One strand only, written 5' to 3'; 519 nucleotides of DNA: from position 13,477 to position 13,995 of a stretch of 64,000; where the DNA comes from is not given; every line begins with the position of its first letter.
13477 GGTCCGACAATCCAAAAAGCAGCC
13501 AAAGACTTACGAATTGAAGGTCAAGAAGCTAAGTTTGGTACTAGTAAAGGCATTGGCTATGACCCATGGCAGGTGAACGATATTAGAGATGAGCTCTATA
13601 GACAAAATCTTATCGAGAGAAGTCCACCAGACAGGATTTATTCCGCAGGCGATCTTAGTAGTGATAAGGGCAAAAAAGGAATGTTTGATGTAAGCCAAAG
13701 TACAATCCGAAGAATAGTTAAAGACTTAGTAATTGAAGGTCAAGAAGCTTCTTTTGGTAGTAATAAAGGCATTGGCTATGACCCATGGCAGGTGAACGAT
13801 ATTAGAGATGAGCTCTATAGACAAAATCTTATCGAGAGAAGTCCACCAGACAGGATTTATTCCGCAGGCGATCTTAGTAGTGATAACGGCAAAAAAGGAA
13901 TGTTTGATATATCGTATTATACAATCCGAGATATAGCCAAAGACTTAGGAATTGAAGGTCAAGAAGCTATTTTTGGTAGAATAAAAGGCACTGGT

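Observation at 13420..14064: Three near-identical 73-aa HTH-like repeats at the C-terminus of a 558-aa orphan protein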

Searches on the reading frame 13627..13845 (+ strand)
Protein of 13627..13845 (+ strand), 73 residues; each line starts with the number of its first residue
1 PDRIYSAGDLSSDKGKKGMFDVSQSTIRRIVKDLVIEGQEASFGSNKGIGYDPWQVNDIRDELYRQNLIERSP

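Call 24: search_solved_structures(query=A1, max_evalue=10, show_alignments=3)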
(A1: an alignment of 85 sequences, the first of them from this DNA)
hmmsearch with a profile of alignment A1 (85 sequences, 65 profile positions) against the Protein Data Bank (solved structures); distinct sequences matched with E-value up to 10: 92 (the best 60 are shown).
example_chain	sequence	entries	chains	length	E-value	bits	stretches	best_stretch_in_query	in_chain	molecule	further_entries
8vd6_A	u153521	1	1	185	3.8e-05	26.5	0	3-28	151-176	CAP REPEAT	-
3tgn_A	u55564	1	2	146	0.00022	24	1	3-38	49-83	Adc operon repressor AdcR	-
4r1h_A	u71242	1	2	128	0.00053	22.8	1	3-32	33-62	Lmo0741 protein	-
4ham_A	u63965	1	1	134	0.00057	22.7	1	3-30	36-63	Lmo2241 protein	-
2lvs_A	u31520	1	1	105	0.0021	20.9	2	8-59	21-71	Putative uncharacterized protein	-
4egy_A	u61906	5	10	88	0.0025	20.7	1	7-33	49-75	Arabinose metabolism transcriptional repressor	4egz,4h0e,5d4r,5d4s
6m3d_C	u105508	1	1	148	0.0063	19.4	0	42-64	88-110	Segmentation polarity homeobox protein engrailed,Segmentation polarity homeobox protein en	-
1i1g_A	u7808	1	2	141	0.0079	19.1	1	9-50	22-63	TRANSCRIPTIONAL REGULATOR LRPA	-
8q90_A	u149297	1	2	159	0.0079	19.1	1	5-33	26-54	AsnC family transcriptional regulator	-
2xrn_A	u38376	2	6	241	0.0097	18.8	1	6-55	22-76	HTH-TYPE TRANSCRIPTIONAL REGULATOR TTGV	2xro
8c7t_A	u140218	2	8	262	0.013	18.4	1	3-49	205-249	GTP-sensing transcriptional pleiotropic repressor CodY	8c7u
3rir_A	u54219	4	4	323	0.014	18.3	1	4-42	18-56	Biotin-[acetyl-CoA-carboxylase] ligase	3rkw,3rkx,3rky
4ha8_A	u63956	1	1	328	0.015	18.2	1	4-42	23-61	Biotin-[acetyl-CoA-carboxylase] ligase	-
4dq2_A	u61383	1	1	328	0.015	18.2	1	4-42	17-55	Biotin-[acetyl-CoA-carboxylase] ligase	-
6apw_A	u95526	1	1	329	0.015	18.2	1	4-42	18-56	Bifunctional ligase/repressor BirA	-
6ama_A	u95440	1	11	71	0.62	13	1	5-28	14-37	Putative DNA-binding protein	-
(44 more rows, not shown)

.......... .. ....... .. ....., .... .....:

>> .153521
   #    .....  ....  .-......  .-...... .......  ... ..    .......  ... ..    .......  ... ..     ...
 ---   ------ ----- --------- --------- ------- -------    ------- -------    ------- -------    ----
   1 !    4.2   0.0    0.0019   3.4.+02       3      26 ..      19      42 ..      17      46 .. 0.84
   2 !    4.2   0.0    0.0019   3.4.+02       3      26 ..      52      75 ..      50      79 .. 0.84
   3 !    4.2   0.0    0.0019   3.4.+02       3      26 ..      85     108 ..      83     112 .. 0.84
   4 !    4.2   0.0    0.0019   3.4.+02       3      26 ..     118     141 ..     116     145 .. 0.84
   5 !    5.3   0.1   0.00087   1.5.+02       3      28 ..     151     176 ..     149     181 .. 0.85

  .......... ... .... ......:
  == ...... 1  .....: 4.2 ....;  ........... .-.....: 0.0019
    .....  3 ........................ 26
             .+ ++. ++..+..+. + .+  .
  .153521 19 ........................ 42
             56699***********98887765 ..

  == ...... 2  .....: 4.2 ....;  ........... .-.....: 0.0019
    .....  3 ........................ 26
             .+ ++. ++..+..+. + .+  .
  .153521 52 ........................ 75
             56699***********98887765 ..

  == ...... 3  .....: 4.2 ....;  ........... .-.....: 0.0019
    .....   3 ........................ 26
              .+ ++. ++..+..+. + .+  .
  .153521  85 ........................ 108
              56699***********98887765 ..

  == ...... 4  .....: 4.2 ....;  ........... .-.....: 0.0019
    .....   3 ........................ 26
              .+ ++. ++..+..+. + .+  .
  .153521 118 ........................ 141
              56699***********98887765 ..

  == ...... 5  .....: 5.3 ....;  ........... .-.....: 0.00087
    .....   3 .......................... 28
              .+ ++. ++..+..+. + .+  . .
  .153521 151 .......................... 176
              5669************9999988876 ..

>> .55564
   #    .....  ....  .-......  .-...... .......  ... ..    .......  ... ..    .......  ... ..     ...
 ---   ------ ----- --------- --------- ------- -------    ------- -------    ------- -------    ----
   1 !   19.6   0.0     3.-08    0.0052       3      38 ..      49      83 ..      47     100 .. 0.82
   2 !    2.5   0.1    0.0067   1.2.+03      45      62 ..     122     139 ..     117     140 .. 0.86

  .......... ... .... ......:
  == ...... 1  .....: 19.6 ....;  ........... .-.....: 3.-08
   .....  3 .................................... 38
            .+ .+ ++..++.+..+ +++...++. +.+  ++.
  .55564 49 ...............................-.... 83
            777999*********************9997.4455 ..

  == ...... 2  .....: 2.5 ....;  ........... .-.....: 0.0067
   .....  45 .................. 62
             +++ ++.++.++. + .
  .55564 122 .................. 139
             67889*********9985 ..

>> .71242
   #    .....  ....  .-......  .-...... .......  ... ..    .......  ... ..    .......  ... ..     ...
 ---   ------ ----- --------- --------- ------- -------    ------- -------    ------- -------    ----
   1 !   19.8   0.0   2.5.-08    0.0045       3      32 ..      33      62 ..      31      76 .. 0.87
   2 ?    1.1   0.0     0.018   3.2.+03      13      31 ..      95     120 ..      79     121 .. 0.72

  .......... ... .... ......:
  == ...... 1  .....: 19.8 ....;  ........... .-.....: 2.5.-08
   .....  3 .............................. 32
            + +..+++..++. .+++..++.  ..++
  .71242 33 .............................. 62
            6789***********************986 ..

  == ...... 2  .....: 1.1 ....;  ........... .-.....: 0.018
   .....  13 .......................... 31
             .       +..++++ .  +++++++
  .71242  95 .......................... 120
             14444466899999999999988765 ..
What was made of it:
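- The unit profile aligns to the HTH of several proteins (call 24): AdcR (E = 2e-4), Lmo0741 (5e-4), AraR (2.5e-3), RacA (0.015) and BldC 6ama (0.62).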

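Call 32: predict_structure(alignment_id=A1)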
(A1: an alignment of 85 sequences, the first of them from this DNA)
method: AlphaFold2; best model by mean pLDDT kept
length: 73 residues; sequences in the alignment: 85
mean_pLDDT: 93.8   pTM: 0.82
mean pLDDT of the five models: 93.8, 93.7, 93.5, 92.8, 92.3
residues with pLDDT >= 90: 62; 70-90: 8; 50-70: 3; < 50: 0
segments of 3 or more residues with pLDDT < 50: none
pLDDT, mean of each block of 10 residues (from residue 1): 90 92 97 98 93 98 96 69
secondary structure, 60 per line:
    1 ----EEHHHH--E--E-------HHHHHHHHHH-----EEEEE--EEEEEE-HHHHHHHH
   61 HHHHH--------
elements in order: H7-10 H24-33 E39-43 E46-51 H53-65
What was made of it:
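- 13639..13857 (+): Repeat unit 2 (73 aa), the unit that was modelled. Its head is identical to unit 3, its tail is identical to unit 1, and its middle is unique. AlphaFold pLDDT 93.8 (call 32).
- On MerR-type winged HTH fold class (MerR, BldC, Xis, RacA, pSK1 Par): The AlphaFold model of unit 2 (pLDDT 93.8) has E5-6, H7-10, H24-33, E39-43, E46-51, H53-65 (call 32).
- Its topology is strand, H7-10, H24-33, hairpin E39-43/E46-51, H53-65 (call 32).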

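Call 38: fold_search(model_id=the predicted structure, library=pdb)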
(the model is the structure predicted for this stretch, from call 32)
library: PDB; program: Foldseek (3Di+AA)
matches with E <= 10: 179; with E <= 0.001: 0
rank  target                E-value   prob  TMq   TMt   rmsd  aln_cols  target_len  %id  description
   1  8csh_A                6.4e-01  0.82  0.49  0.66   1.5        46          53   20  Structure of the DNA binding domain of pSK1 Par partition protein bound to centromere DNA (released 2022-08-10)
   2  5i44_A                1.1e+00  0.35  0.44  0.47   3.5        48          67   19  Structure of RacA-DNA complex; P21 form (released 2016-05-04)
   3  3ez9_A                1.2e+00  0.44  0.51  0.13   3.6        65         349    9  Partition Protein (released 2009-06-02)
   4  3ez9_B                1.5e+00  0.20  0.40  0.11   4.2        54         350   15  Partition Protein (released 2009-06-02)
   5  3ezf                  1.6e+00  0.38  0.45  0.11   3.0        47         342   13  Partition Protein (released 2009-06-02)
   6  5i44_G                1.9e+00  0.23  0.43  0.46   3.6        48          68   19  Structure of RacA-DNA complex; P21 form (released 2016-05-04)
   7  5trd_A                2.0e+00  0.06  0.27  0.12   8.1        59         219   22  Structure of RbkR (Riboflavin Kinase) from Thermoplasma acidophilum determined in complex with CTP and its cognate DNA (released 2016-11-23)
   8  4e1p_A                2.2e+00  0.08  0.24  0.31   8.7        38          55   16  Crystal structure of the dimerization domain of Lsr2 from Mycobacterium tuberculosis in the P 1 21 1 space group (released 2012-06-20)
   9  2l6q_MODEL_1_A        2.2e+00  0.06  0.24  0.28  10.0        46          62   13  New high resolution NMR structure of gpW (W protein of bacteriophage lambda) at neutral pH (released 2011-11-16)
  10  6gnd_H                2.2e+00  0.04  0.19  0.17  10.8        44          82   16  Crystal structure of the complex of a Ferredoxin-Flavin Thioredoxin Reductase and a Thioredoxin from Clostridium aceto (released 2018-12-12)
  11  3ez2_B                2.3e+00  0.33  0.53  0.12   3.0        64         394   11  Partition protein-ADP complex (released 2009-06-02)
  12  6lgn_r                2.3e+00  0.04  0.18  0.07   9.7        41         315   10  The atomic structure of varicella zoster virus C-capsid (released 2020-07-29)
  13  7xn2                  2.5e+00  0.21  0.51  0.29   4.0        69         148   12  Crystal structure of CvkR, a novel MerR-type transcriptional regulator (released 2023-03-08)
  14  2gqc_MODEL_1_A        2.5e+00  0.07  0.30  0.31   5.8        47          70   19  Solution structure of the N-terminal domain of Rhomboid Intramembrane Protease from P. aeruginosa (released 2007-03-06)
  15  4w4m_N                2.6e+00  0.12  0.35  0.39   5.6        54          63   13  Crystal structure of PrgK 19-92 (released 2014-10-29)
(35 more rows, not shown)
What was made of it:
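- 13639..13857 (+): Foldseek neighbours in call 38.
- On MerR-type winged HTH fold class (MerR, BldC, Xis, RacA, pSK1 Par): All have E of 0.64 or higher and TM 0.40-0.51 by query length (call 38).
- Closest known: Classical MerR-family regulators. Same: Several are among the top structural hits (call 38).
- Top Foldseek PDB hits (call 38): All Foldseek E-values are 0.64 or higher (call 38). Structural matches to DNA binders are statistically weak (call 38). The best structural and profile matches are all to the DNA-binding HTH of DNA-binding proteins (calls 24, 38). The closest folds are pSK1 Par and RacA (call 38).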

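Call 70: search_protein_families(library=pfam, alignment_id=A1, max_evalue=0.05)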
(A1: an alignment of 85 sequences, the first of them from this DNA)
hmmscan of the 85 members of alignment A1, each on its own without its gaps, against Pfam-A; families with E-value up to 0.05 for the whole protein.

A. member 1, seq(73 aa): 1 family
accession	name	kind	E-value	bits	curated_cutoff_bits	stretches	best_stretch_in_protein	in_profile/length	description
PF24119.1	DUF7393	-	0.039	14.1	27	0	11-30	28-47/48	Domain of unknown function (DUF7393)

B. families by the number of members that match (of 85 scanned): 44 families (the first 25 are shown)
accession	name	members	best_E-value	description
PF08279.18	HTH_11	12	5.2e-06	HTH domain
PF00392.27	GntR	4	0.00012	Bacterial regulatory proteins, gntR family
PF13412.12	HTH_24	4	0.0018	Winged helix-turn-helix DNA-binding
PF13542.12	HTH_Tnp_ISL3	3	0.0004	Helix-turn-helix domain of transposase family ISL3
PF13730.12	HTH_36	3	0.00094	Helix-turn-helix domain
PF13276.12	HTH_21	3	0.0036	HTH-like domain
PF00126.33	HTH_1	3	0.02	Bacterial regulatory helix-turn-helix protein, lysR family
PF13551.12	HTH_29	2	0.0024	Winged helix-turn helix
PF18024.7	HTH_50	2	0.0031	Helix-turn-helix domain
PF13384.12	HTH_23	2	0.0096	Homeodomain-like domain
PF12802.13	MarR_2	2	0.011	MarR family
PF13545.12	HTH_Crp_2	2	0.022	Crp-like helix-turn-helix domain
PF14502.12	HTH_41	1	0.0015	Helix-turn-helix domain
PF12651.13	RHH_3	1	0.0018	Ribbon-helix-helix domain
PF18552.7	PheRS_DBD1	1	0.0025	PheRS DNA binding domain 1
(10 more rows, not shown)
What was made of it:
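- On MerR-type winged HTH fold class (MerR, BldC, Xis, RacA, pSK1 Par): Single units hit generic HTH models below their cut-offs (call 70).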

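Call 81: find_homologous_proteins(query=A1, max_evalue=0.001)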
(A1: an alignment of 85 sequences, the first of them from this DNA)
Query A1 (85 sequences): 184 candidates shared short words with the query, none scored E <= 0.001.
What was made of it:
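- Tried and rejected: No hit at E of 0.001 or lower; the query is too short (call 81).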
